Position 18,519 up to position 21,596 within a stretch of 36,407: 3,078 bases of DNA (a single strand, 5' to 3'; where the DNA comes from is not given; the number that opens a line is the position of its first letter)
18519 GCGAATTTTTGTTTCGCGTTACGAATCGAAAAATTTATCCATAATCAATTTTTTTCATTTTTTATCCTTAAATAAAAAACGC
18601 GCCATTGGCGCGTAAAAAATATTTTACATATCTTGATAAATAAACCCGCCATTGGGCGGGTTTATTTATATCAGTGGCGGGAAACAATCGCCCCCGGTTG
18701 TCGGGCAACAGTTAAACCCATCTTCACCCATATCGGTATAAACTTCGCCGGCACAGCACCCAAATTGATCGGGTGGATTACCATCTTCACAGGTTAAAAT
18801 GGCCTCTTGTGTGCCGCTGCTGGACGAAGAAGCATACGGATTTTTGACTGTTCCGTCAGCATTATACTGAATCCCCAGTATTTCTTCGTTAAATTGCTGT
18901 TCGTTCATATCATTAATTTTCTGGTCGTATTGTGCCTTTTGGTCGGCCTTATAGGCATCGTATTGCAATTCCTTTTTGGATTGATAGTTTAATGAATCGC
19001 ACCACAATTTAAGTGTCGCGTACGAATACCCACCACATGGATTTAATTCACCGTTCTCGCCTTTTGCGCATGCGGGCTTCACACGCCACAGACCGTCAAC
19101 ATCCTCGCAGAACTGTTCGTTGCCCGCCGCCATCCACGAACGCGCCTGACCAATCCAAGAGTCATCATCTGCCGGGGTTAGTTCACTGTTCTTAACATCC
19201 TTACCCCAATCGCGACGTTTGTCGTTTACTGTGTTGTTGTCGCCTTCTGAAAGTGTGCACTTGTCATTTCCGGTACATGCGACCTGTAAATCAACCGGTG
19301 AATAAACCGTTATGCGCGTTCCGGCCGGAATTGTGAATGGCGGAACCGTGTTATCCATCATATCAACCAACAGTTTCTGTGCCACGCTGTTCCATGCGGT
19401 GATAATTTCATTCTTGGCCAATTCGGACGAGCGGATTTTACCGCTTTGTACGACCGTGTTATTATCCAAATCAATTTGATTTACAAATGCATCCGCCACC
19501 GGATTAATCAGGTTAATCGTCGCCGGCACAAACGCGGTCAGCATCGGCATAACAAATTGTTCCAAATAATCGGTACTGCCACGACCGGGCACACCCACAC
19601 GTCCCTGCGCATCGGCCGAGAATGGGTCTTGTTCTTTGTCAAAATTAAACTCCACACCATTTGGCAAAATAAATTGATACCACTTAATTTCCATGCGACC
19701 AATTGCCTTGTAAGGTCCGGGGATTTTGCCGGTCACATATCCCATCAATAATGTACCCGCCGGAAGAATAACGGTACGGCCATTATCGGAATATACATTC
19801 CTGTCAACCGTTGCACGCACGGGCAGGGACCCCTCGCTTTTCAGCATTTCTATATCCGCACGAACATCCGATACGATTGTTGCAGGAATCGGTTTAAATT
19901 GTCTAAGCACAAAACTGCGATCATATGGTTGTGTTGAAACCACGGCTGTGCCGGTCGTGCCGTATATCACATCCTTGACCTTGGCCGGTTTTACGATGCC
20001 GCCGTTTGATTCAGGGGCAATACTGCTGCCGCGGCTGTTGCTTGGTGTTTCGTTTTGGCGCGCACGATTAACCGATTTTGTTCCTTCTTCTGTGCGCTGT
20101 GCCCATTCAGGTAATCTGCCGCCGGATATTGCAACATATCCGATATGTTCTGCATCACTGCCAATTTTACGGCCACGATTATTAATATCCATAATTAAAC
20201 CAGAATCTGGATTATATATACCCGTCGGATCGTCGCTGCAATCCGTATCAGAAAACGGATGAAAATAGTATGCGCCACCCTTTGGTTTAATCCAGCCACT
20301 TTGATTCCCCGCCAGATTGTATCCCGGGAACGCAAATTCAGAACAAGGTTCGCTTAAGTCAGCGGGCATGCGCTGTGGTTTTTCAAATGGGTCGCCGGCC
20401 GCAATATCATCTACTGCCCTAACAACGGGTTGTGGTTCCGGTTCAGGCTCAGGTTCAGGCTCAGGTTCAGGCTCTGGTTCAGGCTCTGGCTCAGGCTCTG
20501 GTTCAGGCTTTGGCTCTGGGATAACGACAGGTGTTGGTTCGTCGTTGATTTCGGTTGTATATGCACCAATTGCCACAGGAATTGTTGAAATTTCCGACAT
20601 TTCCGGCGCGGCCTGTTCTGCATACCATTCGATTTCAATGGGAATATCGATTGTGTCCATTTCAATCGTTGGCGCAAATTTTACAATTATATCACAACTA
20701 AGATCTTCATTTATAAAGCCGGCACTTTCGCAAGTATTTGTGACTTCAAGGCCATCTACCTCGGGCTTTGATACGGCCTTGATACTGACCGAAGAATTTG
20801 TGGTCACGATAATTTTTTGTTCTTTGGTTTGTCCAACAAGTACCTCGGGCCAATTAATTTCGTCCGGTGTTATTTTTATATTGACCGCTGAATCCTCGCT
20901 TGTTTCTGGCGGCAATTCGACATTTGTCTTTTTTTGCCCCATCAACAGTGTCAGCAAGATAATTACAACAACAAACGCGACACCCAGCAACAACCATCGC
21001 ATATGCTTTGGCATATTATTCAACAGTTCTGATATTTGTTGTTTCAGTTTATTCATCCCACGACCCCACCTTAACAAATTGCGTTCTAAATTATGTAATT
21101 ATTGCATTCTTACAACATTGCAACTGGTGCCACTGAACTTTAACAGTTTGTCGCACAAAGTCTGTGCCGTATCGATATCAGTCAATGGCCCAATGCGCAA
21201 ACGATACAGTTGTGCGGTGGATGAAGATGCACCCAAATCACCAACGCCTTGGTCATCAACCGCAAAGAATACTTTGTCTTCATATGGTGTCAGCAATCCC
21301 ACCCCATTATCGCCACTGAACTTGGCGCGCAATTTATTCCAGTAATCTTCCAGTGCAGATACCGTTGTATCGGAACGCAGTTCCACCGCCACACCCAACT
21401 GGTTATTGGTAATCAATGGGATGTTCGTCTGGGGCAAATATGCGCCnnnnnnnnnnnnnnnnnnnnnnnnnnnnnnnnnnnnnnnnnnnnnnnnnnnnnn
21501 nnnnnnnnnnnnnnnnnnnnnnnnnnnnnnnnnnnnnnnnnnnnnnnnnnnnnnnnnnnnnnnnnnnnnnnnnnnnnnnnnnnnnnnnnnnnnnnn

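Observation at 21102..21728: VirB9 homologue fused to a roughly 200-aa tail ending in a SPOR-like peptidoglycan-binding domain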

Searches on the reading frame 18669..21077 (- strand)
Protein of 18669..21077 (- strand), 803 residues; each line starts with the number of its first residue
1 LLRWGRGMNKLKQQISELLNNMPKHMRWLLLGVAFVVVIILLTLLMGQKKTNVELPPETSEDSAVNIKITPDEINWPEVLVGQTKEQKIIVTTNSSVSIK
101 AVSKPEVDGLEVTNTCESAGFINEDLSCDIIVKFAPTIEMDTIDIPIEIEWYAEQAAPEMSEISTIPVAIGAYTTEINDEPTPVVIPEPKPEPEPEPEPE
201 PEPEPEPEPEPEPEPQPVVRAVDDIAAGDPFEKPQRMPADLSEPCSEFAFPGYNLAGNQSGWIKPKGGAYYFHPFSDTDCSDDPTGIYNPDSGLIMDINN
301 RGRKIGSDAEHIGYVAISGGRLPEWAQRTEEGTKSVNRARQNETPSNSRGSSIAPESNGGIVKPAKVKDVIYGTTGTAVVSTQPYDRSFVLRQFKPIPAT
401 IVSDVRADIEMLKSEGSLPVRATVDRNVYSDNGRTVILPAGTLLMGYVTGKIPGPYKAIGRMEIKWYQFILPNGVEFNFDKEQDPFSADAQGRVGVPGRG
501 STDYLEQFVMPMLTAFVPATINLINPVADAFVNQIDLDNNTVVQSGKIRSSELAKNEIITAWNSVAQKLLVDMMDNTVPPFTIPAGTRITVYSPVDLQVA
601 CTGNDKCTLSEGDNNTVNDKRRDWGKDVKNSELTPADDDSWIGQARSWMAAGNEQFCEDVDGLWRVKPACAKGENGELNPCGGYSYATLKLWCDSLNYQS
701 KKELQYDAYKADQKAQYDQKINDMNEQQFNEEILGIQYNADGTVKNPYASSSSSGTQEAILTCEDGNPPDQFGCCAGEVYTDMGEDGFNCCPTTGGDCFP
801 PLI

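Call 3: search_protein_families(library=pfam, proteins=[window:18669-21077:-], max_evalue=1)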
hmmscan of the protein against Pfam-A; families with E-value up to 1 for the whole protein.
window:18669-21077:- (803 aa): 7 families
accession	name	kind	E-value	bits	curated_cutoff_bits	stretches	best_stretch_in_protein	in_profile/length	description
PF03743.19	TrbI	-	3e-17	63.5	35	1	397-593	8-182/188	Bacterial conjugation TrbI-like protein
PF05887.16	Trypan_PARP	-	4.7e-06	27.1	100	1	179-217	65-111/134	Procyclic acidic repetitive protein (PARP)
PF16031.10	TonB_N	-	0.01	16.9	33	1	180-238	38-99/138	TonB polyproline region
PF22073.2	Cep192_D4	-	0.029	15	35.5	1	66-137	3-81/112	Cep192 domain 4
PF03734.19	YkuD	-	0.068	14.2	23.4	0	163-276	23-108/146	L,D-transpeptidase catalytic domain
PF24771.2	Ig_CFAP74_1st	-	0.078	13.8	29.2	1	70-142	4-78/97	CFAP74 first Ig-like domain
PF15358.11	TSKS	-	0.16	11.3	27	1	188-232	21-65/395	Testis-specific serine kinase substrate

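Call 6: search_protein_families(library=ncbifam, proteins=[window:18669-21077:-], max_evalue=0.01)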
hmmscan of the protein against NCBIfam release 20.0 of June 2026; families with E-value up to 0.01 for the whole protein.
window:18669-21077:- (803 aa): 8 families
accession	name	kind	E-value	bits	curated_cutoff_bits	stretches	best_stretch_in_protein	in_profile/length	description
NF038091.1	T4SS_VirB10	equivalog_domain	2.2e-15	56.8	220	1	417-598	30-190/197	type IV secretion system protein VirB10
NF038092.1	T4SS_ComB10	equivalog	3.4e-12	46.2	300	1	394-601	27-213/225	DNA type IV secretion system protein ComB10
NF008084.0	PRK10819.1-5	equivalog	8.3e-05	22.6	315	1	175-219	65-112/249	TonB system transport protein TonB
NF011521.0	PRK14960.1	equivalog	0.00015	20.3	1228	1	174-217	400-440/702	DNA polymerase III subunit gamma/tau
NF033845.1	MSCRAMM_ClfB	exception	0.00016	19.8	999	1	179-219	546-586/871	MSCRAMM family adhesin clumping factor ClfB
NF037973.1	metallo_SslE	exception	0.00059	17.3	3000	1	175-218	46-87/1519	lipoprotein metalloprotease SslE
NF008641.0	PRK11633.1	equivalog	0.0032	17.9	150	0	158-220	78-142/228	cell division protein DedD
NF012200.0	choice_anch_D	domain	0.0055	17.2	45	0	66-138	16-91/108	choice-of-anchor D domain-containing protein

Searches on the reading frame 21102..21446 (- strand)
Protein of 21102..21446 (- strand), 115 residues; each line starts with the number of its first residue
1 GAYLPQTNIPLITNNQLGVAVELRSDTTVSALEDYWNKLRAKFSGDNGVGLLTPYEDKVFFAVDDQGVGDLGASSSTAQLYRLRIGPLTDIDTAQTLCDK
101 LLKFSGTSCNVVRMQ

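Call 10: find_homologous_proteins(query=window:21102-21446:-, max_evalue=0.001)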
Query window:21102-21446:- (115 aa): 64 proteins with E <= 0.001 among 68 candidates.
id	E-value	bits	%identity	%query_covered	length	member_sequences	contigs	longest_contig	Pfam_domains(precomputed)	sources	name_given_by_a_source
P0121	1.1e-54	201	80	100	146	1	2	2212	PF05036.19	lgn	-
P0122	3.5e-54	200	79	100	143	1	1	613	-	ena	-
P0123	5.3e-54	199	79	100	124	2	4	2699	-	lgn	-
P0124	1.1e-53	198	79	100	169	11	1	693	-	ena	-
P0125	3.4e-53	196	78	100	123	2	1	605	PF05036.19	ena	-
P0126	9.9e-53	195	77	100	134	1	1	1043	PF05036.19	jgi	jgi:hypothetical protein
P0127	1.3e-52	195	77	100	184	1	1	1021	-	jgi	jgi:hypothetical protein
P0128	1.4e-52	194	77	100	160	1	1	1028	-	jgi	jgi:hypothetical protein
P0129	3.4e-52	193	78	100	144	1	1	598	-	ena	-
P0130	3.6e-52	193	77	100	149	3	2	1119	-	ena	-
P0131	4.4e-52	193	77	100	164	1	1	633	-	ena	-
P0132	6.3e-52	192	77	100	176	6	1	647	-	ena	-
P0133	6.8e-52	192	77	100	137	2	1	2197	-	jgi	jgi:hypothetical protein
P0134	7.4e-52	192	76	100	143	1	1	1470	PF05036.19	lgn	-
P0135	9.6e-52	192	77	100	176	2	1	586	-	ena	-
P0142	4.5e-51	190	75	100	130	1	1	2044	PF05036.19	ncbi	ncbi:MAG: SPOR domain-containing protein, partial [Alphaproteobacteria bacterium]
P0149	3.4e-50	187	75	100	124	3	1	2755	PF05036.19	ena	-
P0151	4.3e-50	186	74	100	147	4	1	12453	PF05036.19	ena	-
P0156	1.7e-48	181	73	100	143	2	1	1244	PF05036.19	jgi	jgi:hypothetical protein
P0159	6.4e-48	179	72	100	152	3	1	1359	PF05036.19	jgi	jgi:hypothetical protein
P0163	2.4e-46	174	69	100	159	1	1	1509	PF05036.19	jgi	-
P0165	3.0e-46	174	71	100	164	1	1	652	PF05036.19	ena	-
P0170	2.3e-41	158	68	100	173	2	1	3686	PF05036.19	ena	-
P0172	6.2e-39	150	74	81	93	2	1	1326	PF05036.19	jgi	jgi:hypothetical protein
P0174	8.5e-37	144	68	84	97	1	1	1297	PF05036.19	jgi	-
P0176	6.5e-30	121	75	65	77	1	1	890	PF05036.19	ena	-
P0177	9.7e-30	121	77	67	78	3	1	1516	PF05036.19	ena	-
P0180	1.5e-27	114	72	65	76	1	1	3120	PF05036.19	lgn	-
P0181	1.7e-26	110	78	58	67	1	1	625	PF05036.19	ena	-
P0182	6.3e-25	105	72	59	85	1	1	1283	PF05036.19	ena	-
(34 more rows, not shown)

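Call 17: search_solved_structures(query=A2, max_evalue=10, show_alignments=3)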
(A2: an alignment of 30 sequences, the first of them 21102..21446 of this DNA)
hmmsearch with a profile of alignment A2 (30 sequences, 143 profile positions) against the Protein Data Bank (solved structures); distinct sequences matched with E-value up to 10: 3.
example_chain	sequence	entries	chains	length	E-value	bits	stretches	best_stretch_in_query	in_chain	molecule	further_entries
8dtr_A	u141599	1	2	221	0.096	16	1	44-133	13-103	COV30-14 heavy chain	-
6vbq_H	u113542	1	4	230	0.13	15.5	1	44-139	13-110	DH822 heavy chain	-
6vz6_A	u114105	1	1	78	0.78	13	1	59-101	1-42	Cytochrome b5-domain protein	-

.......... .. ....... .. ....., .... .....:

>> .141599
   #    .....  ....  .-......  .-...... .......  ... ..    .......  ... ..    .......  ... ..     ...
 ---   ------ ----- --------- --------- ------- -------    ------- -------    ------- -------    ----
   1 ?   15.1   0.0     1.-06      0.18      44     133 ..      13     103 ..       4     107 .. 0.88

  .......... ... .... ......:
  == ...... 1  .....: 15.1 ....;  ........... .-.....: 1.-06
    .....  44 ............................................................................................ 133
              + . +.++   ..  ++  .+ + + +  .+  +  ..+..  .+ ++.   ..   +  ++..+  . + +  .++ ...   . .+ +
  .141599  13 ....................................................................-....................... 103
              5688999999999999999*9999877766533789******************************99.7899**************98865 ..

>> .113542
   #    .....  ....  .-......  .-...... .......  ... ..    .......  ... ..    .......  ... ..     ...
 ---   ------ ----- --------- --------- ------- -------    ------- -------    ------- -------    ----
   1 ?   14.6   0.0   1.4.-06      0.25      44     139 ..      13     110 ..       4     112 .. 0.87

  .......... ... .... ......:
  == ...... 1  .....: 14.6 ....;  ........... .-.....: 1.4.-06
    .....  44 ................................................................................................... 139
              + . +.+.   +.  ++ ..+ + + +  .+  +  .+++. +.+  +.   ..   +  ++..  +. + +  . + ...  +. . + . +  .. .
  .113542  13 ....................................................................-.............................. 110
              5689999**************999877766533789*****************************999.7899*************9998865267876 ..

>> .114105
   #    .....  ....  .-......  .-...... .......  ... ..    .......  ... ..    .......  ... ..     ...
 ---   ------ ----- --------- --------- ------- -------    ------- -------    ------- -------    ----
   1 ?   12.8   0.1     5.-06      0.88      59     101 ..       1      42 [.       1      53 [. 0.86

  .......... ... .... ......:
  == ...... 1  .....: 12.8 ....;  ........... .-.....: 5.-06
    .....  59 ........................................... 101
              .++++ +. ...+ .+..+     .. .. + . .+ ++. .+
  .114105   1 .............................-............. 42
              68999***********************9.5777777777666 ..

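Call 23: predict_structure(alignment_id=A2)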
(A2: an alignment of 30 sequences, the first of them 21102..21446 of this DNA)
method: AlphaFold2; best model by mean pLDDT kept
length: 115 residues; sequences in the alignment: 30
mean_pLDDT: 70.7   pTM: 0.61
mean pLDDT of the five models: 70.7, 70.2, 69.8, 69.4, 67.6
residues with pLDDT >= 90: 0; 70-90: 74; 50-70: 17; < 50: 24
segments of 3 or more residues with pLDDT < 50: 1-15, 67-75
pLDDT, mean of each block of 10 residues (from residue 1): 39 59 84 86 72 83 56 52 85 85 77 74
secondary structure, 60 per line:
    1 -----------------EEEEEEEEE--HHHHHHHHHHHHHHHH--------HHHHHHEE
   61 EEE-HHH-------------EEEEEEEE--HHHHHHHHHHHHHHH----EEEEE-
elements in order: E18-26 H29-44 H53-58 E59-63 E81-88 H91-105 E110-114

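Call 26: fold_search(model_id=the predicted structure, library=pdb)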
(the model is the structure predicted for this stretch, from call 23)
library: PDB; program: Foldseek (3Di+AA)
matches with E <= 10: 792; with E <= 0.001: 0
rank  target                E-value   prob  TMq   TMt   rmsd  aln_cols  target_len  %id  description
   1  6i09_A                3.5e-03  1.00  0.49  0.69   4.1        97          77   18  Crystal structure of RlpA SPOR domain from Pseudomonas aeruginosa in complex with denuded glycan obtained by soaking (released 2019-11-13)
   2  6i05                  6.4e-03  1.00  0.49  0.70   4.1        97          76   18  Crystal structure of RlpA SPOR domain from Pseudomonas aeruginosa (released 2019-11-13)
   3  6ztg_MODEL_1_A        1.1e-02  0.97  0.43  0.28  10.8       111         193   15  Spor protein DedD (released 2020-11-11)
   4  6nuk_B                1.0e-01  0.35  0.29  0.32   7.0       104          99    8  De novo designed protein Ferredog-Diesel (released 2019-06-12)
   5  5b0f_A                1.1e-01  0.47  0.39  0.42   6.0       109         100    9  Polyketide cyclase OAC from Cannabis sativa, Y72F mutant (released 2016-01-27)
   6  6not_B                1.4e-01  0.23  0.27  0.08   7.4       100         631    9  Crystal structure of a full length elongation factor G (EF-G) from Rickettsia prowazekii (released 2019-01-30)
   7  2nzc_A                1.5e-01  0.47  0.33  0.43   6.4        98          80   13  The structure of uncharacterized protein TM1266 from Thermotoga maritima. (released 2006-12-19)
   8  2ril                  1.5e-01  0.16  0.24  0.26   8.3       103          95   12  Crystal structure of a putative monooxygenase (YP_001095275.1) from Shewanella loihica PV-4 at 1.26 A resolution (released 2007-10-23)
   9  4blg_B                1.6e-01  0.47  0.35  0.34   6.0       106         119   16  Crystal structure of MHV-68 Latency-associated nuclear antigen (LANA) C-terminal DNA binding domain (released 2013-10-30)
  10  7c50                  1.7e-01  0.30  0.32  0.23   8.9       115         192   10  Crystal structure of a Simpl-like protein from Campylobacter jejuni (selenomethionine-incorporated protein) (released 2020-08-19)
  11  5b09                  1.8e-01  0.25  0.33  0.37   6.3       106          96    8  Polyketide cyclase OAC from Cannabis sativa bound with Olivetolic acid (released 2016-01-27)
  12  3b8m_C                1.9e-01  0.16  0.30  0.17  11.4       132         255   15  Structure of FepE- Bacterial Polysaccharide Co-polymerase (released 2008-01-22)
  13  9iku_A                1.9e-01  0.13  0.27  0.24   9.0       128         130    8  Crystal structure of Se-Met CTB10 (released 2025-05-14)
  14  1si9_A                1.9e-01  0.09  0.23  0.24   8.8       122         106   11  Boiling stable protein isolated from Populus tremula (released 2004-09-21)
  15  2cz4_A                2.1e-01  0.30  0.31  0.34   6.8        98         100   14  Crystal structure of a putative PII-like signaling protein (TTHA0516) from Thermus thermophilus HB8 (released 2006-01-10)
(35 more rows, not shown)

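Call 39: search_solved_structures(query=A5, max_evalue=10, show_alignments=4)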
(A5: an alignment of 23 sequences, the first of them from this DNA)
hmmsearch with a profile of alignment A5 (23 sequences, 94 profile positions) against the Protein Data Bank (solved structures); distinct sequences matched with E-value up to 10: 8.
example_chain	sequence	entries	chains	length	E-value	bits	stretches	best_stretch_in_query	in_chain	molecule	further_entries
7uve_A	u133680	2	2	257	0.17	15.7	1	21-52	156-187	Histone-lysine N-methyltransferase eggless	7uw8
8cra_E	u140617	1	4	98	1.1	13.1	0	4-37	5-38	Developmental protein SEPALLATA 3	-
7bb3_A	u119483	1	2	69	1.2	13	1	23-53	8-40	Survival motor neuron-like protein 1,Survival motor neuron-like protein 1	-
7spp_C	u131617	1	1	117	1.3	12.9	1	52-89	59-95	VNAR 2C02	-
4ox0_A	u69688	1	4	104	1.3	12.8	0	4-37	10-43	Developmental protein SEPALLATA 3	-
8gr2_A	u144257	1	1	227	2.2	12.1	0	15-52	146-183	DUF459 domain-containing protein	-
8tlb_A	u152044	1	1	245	2.6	11.9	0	15-52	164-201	Peptidoglycan O-acetyltransferase B (PatB)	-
6kos_A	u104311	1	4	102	3.1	11.6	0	18-43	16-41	SUWA (Super WA20)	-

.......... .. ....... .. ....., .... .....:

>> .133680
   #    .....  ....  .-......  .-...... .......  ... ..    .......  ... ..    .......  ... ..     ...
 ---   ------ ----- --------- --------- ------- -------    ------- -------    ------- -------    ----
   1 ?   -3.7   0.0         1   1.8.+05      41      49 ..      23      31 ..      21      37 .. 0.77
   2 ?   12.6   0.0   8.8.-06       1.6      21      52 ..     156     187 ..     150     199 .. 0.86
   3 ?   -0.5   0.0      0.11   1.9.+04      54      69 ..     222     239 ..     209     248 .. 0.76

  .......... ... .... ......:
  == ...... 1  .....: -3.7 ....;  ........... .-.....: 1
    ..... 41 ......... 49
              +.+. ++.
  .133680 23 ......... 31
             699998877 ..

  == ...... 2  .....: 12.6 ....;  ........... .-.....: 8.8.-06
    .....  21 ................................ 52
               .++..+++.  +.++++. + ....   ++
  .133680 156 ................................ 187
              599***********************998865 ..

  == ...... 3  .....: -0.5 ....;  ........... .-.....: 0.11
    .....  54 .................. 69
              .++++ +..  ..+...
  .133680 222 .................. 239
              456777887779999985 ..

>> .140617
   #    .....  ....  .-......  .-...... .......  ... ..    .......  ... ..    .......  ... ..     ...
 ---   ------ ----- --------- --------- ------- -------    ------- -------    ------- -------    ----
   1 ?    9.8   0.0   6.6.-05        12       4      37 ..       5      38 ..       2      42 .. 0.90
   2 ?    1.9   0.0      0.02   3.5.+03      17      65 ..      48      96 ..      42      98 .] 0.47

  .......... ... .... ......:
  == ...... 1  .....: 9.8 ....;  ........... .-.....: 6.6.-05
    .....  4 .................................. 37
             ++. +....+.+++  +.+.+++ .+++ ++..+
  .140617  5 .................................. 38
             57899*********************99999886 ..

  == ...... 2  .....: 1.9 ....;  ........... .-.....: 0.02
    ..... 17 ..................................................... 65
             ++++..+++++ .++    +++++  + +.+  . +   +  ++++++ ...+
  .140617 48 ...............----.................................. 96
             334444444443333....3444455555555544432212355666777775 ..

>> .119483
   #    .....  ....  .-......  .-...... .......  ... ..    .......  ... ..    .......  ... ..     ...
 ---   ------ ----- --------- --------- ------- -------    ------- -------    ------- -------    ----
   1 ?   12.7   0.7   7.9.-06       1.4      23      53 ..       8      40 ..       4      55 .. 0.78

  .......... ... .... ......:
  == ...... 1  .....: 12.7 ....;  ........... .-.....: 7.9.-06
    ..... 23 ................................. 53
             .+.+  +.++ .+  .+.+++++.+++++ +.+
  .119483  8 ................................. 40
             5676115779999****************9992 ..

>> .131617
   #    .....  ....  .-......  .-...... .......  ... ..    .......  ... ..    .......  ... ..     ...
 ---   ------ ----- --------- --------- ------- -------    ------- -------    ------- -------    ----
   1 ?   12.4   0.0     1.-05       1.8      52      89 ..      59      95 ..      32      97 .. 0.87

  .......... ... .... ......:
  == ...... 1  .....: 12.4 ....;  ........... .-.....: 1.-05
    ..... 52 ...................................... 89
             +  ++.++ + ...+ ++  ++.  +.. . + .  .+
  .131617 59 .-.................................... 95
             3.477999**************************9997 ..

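Call 79: search_protein_families(library=pfam, proteins=[window:21102-21413:-], max_evalue=1)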
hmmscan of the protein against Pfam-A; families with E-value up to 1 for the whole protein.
seq(104 aa): 2 families
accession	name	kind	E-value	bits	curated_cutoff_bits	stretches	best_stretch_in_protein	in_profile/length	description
PF05036.18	SPOR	-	8.1e-06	26.5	21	1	63-102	37-76/76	SPOR domain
PF05778.17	Apo-CIII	-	0.19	11.8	34.1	1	17-34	45-62/69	Apolipoprotein CIII (Apo-CIII)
